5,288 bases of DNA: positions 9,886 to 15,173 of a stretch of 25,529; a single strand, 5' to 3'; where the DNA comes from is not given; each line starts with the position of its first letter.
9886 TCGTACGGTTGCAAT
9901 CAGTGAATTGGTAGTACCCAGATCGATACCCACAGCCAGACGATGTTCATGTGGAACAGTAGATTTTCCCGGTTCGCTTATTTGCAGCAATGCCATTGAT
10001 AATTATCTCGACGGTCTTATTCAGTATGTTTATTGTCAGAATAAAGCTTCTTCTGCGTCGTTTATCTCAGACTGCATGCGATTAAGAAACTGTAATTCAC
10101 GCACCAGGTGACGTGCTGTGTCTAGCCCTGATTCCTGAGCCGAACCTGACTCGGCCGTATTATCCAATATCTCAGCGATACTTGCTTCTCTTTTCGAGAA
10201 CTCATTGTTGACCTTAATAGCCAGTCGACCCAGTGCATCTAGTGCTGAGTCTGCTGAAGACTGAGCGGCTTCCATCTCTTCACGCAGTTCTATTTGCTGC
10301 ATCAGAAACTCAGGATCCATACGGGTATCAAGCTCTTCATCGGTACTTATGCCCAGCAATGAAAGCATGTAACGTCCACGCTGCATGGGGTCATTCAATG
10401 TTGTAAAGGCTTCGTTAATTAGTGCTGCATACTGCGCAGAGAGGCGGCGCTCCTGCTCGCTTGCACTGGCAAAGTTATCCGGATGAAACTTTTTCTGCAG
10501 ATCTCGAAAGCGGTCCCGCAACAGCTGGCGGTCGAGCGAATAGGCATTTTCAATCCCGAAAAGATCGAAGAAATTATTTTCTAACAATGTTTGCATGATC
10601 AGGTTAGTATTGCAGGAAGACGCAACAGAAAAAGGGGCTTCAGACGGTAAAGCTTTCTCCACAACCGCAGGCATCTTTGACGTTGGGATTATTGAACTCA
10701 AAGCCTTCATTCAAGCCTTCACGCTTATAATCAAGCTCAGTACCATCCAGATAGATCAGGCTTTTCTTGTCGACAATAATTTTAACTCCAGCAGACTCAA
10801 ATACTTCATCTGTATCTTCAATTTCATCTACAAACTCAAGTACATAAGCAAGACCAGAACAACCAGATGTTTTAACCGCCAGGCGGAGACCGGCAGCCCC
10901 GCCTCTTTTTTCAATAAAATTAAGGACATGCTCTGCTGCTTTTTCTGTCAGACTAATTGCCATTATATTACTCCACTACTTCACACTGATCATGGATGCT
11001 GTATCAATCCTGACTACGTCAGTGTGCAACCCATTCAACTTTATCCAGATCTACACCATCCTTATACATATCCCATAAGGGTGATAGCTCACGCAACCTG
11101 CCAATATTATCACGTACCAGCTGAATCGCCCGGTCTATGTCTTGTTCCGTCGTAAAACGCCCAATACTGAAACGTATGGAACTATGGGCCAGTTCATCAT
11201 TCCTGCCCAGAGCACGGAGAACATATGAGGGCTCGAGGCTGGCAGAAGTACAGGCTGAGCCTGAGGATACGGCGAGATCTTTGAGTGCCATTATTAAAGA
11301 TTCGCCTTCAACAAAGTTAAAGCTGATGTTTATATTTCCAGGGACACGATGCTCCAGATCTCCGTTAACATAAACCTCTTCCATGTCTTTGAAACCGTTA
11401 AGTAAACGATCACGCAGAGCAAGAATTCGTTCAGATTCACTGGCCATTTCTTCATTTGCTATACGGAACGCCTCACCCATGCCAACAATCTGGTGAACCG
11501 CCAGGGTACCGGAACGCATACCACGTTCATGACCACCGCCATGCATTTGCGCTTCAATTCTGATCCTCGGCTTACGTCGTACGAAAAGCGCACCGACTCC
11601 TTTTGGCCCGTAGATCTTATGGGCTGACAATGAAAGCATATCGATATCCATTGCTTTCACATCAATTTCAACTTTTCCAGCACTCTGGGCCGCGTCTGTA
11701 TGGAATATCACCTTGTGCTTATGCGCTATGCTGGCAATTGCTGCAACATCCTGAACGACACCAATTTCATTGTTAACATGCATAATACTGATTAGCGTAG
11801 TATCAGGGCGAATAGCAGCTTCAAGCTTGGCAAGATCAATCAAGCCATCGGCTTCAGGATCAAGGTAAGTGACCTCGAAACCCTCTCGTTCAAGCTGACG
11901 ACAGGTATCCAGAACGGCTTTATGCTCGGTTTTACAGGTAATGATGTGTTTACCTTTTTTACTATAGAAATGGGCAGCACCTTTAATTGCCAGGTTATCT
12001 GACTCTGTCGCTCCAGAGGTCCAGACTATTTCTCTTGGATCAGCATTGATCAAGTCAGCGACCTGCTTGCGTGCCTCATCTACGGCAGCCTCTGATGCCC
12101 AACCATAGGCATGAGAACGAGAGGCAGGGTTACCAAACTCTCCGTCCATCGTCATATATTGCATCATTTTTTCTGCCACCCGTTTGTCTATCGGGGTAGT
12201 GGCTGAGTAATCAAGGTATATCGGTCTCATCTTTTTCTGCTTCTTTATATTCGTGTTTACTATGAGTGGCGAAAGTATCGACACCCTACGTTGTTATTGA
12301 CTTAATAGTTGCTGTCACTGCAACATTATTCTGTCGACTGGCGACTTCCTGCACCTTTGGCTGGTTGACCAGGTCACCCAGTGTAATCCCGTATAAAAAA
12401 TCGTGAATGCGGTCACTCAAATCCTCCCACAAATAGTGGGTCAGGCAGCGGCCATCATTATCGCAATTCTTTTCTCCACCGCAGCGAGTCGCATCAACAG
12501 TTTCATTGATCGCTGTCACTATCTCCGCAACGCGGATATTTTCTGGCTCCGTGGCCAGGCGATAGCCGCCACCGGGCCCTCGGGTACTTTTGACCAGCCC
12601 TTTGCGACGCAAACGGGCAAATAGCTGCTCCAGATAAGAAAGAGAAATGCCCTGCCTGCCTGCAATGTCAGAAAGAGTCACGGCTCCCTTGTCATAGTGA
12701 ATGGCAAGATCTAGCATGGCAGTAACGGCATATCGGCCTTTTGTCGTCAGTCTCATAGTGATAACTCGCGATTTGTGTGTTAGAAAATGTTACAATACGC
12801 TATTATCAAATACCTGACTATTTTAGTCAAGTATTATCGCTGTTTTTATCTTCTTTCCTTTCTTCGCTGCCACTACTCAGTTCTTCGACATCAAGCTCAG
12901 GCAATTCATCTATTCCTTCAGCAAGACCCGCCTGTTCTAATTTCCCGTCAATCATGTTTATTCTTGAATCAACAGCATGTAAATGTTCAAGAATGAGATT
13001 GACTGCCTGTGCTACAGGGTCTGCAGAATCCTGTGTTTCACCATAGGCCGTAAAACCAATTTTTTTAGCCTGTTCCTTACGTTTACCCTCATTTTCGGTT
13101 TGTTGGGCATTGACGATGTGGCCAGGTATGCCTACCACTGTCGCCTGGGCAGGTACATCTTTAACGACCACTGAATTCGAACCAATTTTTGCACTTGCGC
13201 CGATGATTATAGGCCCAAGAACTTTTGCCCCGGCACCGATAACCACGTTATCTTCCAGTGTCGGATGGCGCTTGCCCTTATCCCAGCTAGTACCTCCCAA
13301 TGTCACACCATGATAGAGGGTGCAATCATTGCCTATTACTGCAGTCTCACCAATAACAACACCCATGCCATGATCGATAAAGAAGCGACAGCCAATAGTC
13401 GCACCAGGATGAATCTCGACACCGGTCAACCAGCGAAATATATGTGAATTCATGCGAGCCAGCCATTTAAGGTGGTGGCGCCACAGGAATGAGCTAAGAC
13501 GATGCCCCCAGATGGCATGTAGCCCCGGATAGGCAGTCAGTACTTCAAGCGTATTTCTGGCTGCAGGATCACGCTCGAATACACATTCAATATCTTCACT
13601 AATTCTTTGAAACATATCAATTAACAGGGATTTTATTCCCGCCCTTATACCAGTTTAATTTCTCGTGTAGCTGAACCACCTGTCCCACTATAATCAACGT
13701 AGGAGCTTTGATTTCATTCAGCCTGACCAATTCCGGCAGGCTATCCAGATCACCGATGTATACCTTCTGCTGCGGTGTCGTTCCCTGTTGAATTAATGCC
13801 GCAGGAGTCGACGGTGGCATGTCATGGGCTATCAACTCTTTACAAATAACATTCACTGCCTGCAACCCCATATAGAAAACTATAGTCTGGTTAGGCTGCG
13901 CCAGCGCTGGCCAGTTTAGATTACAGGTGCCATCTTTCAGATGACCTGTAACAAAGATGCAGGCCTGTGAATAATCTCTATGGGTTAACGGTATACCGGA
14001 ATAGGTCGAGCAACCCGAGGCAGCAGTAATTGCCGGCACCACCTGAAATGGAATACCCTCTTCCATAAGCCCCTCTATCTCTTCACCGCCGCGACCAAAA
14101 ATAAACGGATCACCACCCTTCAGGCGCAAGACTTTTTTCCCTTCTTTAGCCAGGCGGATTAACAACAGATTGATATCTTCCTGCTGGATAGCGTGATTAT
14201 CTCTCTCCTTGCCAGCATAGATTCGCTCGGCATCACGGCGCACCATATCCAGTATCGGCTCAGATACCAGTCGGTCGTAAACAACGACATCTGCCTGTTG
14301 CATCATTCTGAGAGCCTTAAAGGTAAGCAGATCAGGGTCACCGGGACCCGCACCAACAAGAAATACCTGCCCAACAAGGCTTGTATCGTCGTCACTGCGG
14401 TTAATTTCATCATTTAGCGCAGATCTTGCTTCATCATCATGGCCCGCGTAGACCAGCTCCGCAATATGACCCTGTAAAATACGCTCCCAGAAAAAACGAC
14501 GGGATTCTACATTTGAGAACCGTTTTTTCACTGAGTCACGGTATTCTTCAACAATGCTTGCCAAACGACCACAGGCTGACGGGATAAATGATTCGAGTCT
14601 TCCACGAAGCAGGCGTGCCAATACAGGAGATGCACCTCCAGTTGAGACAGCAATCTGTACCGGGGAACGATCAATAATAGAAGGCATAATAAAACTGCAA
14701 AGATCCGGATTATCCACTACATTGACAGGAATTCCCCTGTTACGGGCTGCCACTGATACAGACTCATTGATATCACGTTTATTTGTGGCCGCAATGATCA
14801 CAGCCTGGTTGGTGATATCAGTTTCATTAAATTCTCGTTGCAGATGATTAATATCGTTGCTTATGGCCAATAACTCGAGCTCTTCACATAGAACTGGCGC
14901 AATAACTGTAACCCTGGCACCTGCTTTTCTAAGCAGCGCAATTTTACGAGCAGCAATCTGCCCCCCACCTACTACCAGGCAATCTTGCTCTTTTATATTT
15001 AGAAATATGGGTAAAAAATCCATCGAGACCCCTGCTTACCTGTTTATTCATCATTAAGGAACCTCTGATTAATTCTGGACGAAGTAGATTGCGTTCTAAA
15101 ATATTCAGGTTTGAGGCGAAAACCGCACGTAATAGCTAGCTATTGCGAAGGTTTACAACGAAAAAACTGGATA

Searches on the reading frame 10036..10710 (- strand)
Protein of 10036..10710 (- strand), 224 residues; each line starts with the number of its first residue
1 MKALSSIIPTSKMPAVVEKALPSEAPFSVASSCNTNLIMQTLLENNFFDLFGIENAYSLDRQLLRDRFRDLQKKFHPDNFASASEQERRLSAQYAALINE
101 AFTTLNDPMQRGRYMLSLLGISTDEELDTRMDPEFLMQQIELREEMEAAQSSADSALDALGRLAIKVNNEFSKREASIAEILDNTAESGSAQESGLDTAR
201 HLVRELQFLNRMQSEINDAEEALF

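Call 13: search_protein_families(library=pfam, proteins=[window:10036-10710:-], max_evalue=0.00001)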
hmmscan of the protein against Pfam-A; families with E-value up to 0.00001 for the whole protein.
window:10036-10710:- (224 aa): 2 families
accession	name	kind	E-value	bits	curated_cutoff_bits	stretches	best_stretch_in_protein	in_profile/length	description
PF07743.18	HSCB_C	-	2.4e-13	50.7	22.1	1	131-216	1-73/74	HSCB C-terminal oligomerisation domain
PF00226.36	DnaJ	-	9.5e-06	26.1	27.8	0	47-114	2-62/63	DnaJ domain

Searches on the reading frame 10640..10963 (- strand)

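Call 16: search_protein_families(library=pfam, proteins=[window:10640-10963:-], max_evalue=0.001)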
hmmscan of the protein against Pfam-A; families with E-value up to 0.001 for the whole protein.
window:10640-10963:- (107 aa): 1 family
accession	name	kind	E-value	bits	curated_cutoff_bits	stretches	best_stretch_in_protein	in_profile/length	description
PF01521.26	Fe-S_biosyn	-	1.3e-25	90.2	26.3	1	1-103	1-110/110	Iron-sulphur cluster biosynthesis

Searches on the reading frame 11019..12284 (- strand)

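Call 16: search_protein_families(library=pfam, proteins=[window:11019-12284:-], max_evalue=0.001)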
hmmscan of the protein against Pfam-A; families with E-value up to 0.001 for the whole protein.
window:11019-12284:- (421 aa): 4 families
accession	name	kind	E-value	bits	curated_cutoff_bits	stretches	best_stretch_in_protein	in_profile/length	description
PF00266.25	Aminotran_5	-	2.7e-87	293.6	21.5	1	22-385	1-370/371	Aminotransferase class-V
PF01041.23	DegT_DnrJ_EryC1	-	4.7e-09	36.4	19.8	1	89-204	45-152/360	DegT/DnrJ/EryC1/StrS aminotransferase family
PF01212.27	Beta_elim_lyase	-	1.1e-08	35.2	27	1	65-279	31-254/288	Beta-eliminating lyase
PF01053.26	Cys_Met_Meta_PP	-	5.3e-07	29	27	1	55-222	41-197/381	Cys/Met metabolism PLP-dependent enzyme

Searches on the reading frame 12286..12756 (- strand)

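Call 16: search_protein_families(library=pfam, proteins=[window:12286-12756:-], max_evalue=0.001)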
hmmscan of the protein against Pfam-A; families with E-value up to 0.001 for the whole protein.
window:12286-12756:- (156 aa): 1 family
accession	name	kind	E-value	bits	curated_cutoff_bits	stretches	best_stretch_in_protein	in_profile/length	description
PF02082.26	Rrf2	-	4.3e-41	140.6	30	1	3-131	1-131/132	Iron-dependent Transcriptional regulator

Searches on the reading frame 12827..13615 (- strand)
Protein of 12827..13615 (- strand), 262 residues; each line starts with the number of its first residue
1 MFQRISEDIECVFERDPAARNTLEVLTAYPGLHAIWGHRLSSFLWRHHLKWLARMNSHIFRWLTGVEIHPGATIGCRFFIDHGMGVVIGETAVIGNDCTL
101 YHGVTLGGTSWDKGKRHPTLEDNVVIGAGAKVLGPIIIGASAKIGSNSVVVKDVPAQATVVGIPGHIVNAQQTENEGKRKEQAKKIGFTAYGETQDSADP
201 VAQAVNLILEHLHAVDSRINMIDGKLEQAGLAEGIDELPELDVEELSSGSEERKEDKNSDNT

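Call 3: search_protein_families(library=pfam, proteins=[window:12827-13615:-], max_evalue=0.01)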
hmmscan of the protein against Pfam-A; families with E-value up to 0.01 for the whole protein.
window:12827-13615:- (262 aa): 4 families
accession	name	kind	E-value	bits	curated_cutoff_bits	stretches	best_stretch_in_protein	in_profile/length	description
PF00132.30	Hexapep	-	6.7e-13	48.2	27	2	117-150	1-34/36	Bacterial transferase hexapeptide (six repeats)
PF14602.12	Hexapep_2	-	0.00078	19.6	27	1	120-150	4-32/34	Hexapeptide repeat of succinyl-transferase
PF25084.1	LbH_EIF2B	-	0.0015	18.9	54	0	121-163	7-49/105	EIF2B subunit epsilon LbH domain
PF06426.19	SATase_N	-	0.0019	19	21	1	3-35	71-103/105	Serine acetyltransferase, N-terminal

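Call 4: search_protein_families(library=ncbifam, proteins=[window:12827-13615:-], max_evalue=0.01)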
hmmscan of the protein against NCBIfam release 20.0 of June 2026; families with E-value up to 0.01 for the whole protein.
window:12827-13615:- (262 aa): 39 families (the best 25 are shown)
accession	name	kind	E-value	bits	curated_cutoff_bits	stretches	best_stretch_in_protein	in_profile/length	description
TIGR01172.1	cysE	equivalog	1.2e-75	253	210.65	1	5-165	1-161/162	serine O-acetyltransferase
NF041874.1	EPS_EpsC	equivalog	1e-71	240.1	150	1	6-171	2-167/168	serine O-acetyltransferase EpsC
NF008349.0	PRK11132.1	equivalog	2.8e-48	164.4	397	1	3-177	79-253/273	serine O-acetyltransferase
NF007564.0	PRK10191.1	equivalog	3e-20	72.3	196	1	44-163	39-154/162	colanic acid biosynthesis acetyltransferase WcaB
TIGR04016.1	WcaB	equivalog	7.1e-20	71.1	194.65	1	44-162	23-137/146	colanic acid biosynthesis acetyltransferase WcaB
TIGR03532.1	DapD_Ac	equivalog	9.2e-15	54.9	231.75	1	65-180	110-223/231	2,3,4,5-tetrahydropyridine-2,6-dicarboxylate N-acetyltransferase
TIGR03570.1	NeuD_NnaD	subfamily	1.1e-13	51.2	160.8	1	65-165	105-201/202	NeuD/PglB/VioB family sugar acetyltransferase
NF058585.1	HptprglPActTf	PfamEq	1e-09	38.2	300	1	121-181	110-170/172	heptaprenylglyceryl phosphate O-acetyltransferase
NF002060.0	PRK00892.1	subfamily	2.6e-08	33.4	207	1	119-165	265-312/345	UDP-3-O-(3-hydroxymyristoyl)glucosamine N-acyltransferase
NF003657.0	PRK05289.1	equivalog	5e-08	32.4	226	1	88-215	121-241/264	acyl-ACP--UDP-N-acetylglucosamine O-acyltransferase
TIGR03308.1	phn_thr-fam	hypoth_equivalog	4.6e-07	29.9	201.65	1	116-180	107-171/204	phosphonate metabolim protein, transferase hexapeptide repeat family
TIGR01853.1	lipid_A_lpxD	equivalog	2.2e-06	26.9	242.5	1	122-165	259-302/325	UDP-3-O-(3-hydroxymyristoyl)glucosamine N-acyltransferase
NF010937.0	PRK14357.1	equivalog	3.5e-06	26.2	658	1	92-171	359-437/448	bifunctional UDP-N-acetylglucosamine diphosphorylase/glucosamine-1-phosphate N-acetyltransferase GlmU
TIGR01173.1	glmU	equivalog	5e-06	25.6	366.85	1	115-164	389-438/452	bifunctional UDP-N-acetylglucosamine diphosphorylase/glucosamine-1-phosphate N-acetyltransferase GlmU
NF010933.0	PRK14353.1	equivalog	6.1e-06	25.1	505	1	116-179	379-442/453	bifunctional UDP-N-acetylglucosamine diphosphorylase/glucosamine-1-phosphate N-acetyltransferase GlmU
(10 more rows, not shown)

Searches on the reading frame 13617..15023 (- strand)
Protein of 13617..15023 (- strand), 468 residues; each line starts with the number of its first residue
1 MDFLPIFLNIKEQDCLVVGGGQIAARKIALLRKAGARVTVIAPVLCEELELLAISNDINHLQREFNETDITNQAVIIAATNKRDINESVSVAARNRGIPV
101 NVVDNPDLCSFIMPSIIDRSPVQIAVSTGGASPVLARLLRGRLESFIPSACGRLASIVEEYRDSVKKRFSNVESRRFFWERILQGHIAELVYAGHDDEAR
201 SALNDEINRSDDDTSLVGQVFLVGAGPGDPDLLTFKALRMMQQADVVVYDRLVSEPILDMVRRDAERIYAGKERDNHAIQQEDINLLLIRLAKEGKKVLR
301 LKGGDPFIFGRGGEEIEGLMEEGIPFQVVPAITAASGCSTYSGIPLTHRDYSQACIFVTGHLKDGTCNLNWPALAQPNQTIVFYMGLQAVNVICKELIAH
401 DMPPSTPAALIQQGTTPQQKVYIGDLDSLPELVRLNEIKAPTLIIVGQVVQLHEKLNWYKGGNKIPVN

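Call 3: search_protein_families(library=pfam, proteins=[window:13617-15023:-], max_evalue=0.01)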
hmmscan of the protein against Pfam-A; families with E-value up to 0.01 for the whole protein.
window:13617-15023:- (468 aa): 4 families
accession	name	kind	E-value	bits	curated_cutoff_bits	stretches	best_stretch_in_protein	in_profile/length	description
PF00590.25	TP_methylase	-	1.9e-51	175.4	27.8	1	220-429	2-211/212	Tetrapyrrole (Corrin/Porphyrin) Methylases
PF13241.12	NAD_binding_7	-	1.5e-30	106.3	22.1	1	6-115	1-104/104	Putative NAD(P)-binding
PF10414.14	CysG_dimeriser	-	3.5e-19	68.7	23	1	151-206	2-57/58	Sirohaem synthase dimerisation region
PF14824.11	Sirohm_synth_M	-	2.1e-10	40.4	25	1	119-145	1-27/28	Sirohaem biosynthesis protein central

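Call 4: search_protein_families(library=ncbifam, proteins=[window:13617-15023:-], max_evalue=0.01)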
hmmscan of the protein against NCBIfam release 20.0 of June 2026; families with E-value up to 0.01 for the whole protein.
window:13617-15023:- (468 aa): 31 families (the best 25 are shown)
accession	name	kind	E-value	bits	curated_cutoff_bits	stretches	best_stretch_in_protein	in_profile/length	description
NF007922.1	PRK10637.1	equivalog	7.1e-194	644.9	400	1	3-451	1-450/450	siroheme synthase CysG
NF004790.0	PRK06136.1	subfamily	5.1e-92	308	198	1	217-459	3-246/250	uroporphyrinogen-III C-methyltransferase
TIGR01469.1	cobA_cysG_Cterm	equivalog_domain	4e-90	301.7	185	1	218-453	1-237/238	uroporphyrinogen-III C-methyltransferase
TIGR01470.1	cysG_Nterm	subfamily_domain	1.1e-71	240.8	62.3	1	4-207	1-204/205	siroheme synthase, N-terminal domain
NF005524.0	PRK07168.1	equivalog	2.9e-68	230.5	603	1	218-459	3-244/474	uroporphyrin-III C-methyltransferase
TIGR01465.1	cobM_cbiF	equivalog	1.1e-42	146.1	259.65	1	220-453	1-230/247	precorrin-4 C(11)-methyltransferase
NF012017.0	PRK15473.1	equivalog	1.6e-33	116.1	408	1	218-450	8-236/257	cobalt-precorrin-4 methyltransferase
NF005222.0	PRK06718.1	equivalog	2e-32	112.4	204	1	3-184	2-182/203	NAD(P)-binding protein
NF005223.0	PRK06719.1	equivalog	3.3e-26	91.9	223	1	3-154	4-151/157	precorrin-2 dehydrogenase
NF004647.0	PRK05990.1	equivalog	2.1e-15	56.9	271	2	217-249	5-37/245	precorrin-2 C(20)-methyltransferase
TIGR01466.1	cobJ_cbiH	equivalog_domain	3.1e-14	53.1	246.35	1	221-448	2-222/239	precorrin-3B C(17)-methyltransferase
NF004423.0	PRK05765.1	equivalog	2.3e-13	50.2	332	1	218-449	3-226/247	precorrin-3B C(17)-methyltransferase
TIGR01467.1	cobI_cbiL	equivalog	5.9e-13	48.8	163.25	1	220-356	3-151/230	precorrin-2 C(20)-methyltransferase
NF004045.0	PRK05562.1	equivalog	3.9e-10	39.5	181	1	6-166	19-178/225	NAD(P)-dependent oxidoreductase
NF004058.0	PRK05576.1-1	equivalog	5.7e-08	32.5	239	1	218-340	2-133/221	cobalt-factor II C(20)-methyltransferase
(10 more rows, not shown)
